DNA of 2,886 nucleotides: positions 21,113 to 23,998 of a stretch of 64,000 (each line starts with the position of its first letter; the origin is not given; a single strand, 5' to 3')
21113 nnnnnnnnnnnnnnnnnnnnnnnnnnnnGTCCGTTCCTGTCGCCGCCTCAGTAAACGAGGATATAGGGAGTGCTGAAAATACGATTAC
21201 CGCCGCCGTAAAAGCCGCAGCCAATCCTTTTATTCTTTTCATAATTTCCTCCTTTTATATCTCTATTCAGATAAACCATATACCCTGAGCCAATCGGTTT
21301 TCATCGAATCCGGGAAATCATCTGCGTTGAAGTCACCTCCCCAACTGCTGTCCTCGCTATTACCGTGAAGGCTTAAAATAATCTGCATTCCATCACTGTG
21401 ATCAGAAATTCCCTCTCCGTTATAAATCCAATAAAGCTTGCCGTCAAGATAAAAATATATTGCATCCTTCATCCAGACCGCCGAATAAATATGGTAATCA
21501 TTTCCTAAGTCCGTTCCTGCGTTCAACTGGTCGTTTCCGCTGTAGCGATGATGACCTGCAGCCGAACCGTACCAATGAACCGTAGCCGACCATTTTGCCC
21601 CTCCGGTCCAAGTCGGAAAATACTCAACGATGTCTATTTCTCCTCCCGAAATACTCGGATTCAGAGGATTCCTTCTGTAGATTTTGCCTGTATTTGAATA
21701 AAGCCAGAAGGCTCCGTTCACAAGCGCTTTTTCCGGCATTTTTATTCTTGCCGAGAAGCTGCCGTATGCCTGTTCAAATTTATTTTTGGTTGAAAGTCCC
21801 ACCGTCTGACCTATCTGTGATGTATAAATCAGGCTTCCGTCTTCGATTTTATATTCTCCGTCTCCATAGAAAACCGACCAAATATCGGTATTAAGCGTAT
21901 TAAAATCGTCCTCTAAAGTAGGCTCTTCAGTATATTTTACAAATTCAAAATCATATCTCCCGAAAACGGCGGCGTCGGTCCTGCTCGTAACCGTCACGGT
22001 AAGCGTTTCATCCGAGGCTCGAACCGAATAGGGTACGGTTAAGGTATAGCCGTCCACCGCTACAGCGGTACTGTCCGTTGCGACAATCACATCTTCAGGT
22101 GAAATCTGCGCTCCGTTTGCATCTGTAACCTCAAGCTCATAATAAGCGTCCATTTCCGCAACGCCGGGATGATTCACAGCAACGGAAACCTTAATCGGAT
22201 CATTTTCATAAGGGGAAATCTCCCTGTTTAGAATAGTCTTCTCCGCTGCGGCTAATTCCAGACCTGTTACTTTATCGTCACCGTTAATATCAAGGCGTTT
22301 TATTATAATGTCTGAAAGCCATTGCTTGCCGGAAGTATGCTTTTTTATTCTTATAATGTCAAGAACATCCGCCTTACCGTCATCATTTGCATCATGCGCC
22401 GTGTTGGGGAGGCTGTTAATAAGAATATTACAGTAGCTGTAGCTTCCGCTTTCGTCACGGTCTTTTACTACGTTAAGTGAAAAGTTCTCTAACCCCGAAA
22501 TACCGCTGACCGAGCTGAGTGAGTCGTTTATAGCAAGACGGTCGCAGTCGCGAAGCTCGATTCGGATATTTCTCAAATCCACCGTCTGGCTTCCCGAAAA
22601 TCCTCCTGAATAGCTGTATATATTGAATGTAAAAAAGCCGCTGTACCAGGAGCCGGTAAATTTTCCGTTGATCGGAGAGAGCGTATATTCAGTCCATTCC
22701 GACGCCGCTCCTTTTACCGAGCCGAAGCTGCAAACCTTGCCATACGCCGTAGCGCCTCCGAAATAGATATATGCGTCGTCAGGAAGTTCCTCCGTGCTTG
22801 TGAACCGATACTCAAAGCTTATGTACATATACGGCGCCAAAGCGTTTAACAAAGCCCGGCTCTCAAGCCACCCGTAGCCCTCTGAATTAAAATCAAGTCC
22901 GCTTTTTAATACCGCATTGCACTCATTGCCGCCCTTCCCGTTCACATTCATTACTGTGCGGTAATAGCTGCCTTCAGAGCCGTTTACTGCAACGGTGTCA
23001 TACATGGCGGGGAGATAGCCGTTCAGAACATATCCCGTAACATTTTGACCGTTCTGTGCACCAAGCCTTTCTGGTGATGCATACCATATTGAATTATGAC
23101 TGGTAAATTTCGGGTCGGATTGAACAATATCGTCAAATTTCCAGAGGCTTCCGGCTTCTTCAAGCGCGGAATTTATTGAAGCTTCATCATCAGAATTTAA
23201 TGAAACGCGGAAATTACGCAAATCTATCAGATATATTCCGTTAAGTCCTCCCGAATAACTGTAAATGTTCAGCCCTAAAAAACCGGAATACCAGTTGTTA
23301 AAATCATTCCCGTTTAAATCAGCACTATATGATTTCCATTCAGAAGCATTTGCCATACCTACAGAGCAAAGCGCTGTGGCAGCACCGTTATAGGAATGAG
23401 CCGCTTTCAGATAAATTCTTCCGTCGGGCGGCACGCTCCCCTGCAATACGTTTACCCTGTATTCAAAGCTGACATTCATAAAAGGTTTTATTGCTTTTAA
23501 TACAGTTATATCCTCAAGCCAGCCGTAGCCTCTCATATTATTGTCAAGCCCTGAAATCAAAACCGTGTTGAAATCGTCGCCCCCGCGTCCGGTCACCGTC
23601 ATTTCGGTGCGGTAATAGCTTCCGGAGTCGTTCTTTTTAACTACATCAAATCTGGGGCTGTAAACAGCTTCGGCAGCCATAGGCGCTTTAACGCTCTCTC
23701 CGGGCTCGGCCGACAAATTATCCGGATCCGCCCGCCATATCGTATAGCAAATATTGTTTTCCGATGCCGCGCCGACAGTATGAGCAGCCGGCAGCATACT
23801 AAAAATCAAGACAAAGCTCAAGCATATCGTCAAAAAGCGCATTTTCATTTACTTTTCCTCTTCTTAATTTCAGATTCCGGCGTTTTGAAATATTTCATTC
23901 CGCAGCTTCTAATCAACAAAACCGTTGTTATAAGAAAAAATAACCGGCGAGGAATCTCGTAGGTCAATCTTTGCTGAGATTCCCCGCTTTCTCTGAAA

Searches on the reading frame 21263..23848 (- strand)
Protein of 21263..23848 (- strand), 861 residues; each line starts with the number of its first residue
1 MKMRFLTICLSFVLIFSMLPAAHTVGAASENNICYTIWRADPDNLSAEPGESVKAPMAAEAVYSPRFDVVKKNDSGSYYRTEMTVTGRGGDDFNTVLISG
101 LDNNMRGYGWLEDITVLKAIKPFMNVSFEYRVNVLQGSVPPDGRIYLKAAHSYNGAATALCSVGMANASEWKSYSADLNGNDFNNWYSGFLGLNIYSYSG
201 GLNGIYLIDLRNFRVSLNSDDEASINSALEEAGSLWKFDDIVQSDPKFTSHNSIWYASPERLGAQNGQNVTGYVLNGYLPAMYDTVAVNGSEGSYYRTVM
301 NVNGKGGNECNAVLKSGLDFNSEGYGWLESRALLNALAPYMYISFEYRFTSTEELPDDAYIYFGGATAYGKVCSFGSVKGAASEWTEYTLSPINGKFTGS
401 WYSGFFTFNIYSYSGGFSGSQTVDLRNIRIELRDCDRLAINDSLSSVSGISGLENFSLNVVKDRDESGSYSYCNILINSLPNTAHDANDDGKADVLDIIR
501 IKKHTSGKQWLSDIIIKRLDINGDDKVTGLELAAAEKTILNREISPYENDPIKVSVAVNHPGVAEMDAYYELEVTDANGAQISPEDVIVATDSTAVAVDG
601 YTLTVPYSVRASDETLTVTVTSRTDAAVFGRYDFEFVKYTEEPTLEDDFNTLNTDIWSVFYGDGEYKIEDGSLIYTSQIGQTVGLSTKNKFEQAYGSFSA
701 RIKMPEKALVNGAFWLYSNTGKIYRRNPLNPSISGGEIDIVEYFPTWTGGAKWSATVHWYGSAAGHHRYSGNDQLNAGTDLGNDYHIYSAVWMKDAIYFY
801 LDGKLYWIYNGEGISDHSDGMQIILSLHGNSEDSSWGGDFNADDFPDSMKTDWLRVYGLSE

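Call 6: search_protein_families(library=pfam, proteins=[window:21263-23848:-], max_evalue=0.001)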
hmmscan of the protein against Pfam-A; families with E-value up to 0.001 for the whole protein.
window:21263-23848:- (861 aa): 2 families
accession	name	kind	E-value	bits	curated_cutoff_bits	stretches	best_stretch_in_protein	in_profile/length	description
PF00722.28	Glyco_hydro_16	-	8.9e-13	48.5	22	1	663-853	11-173/175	Glycosyl hydrolases family 16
PF00404.24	Dockerin_1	-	5e-07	30.3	22.9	1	485-537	2-54/57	Dockerin type I domain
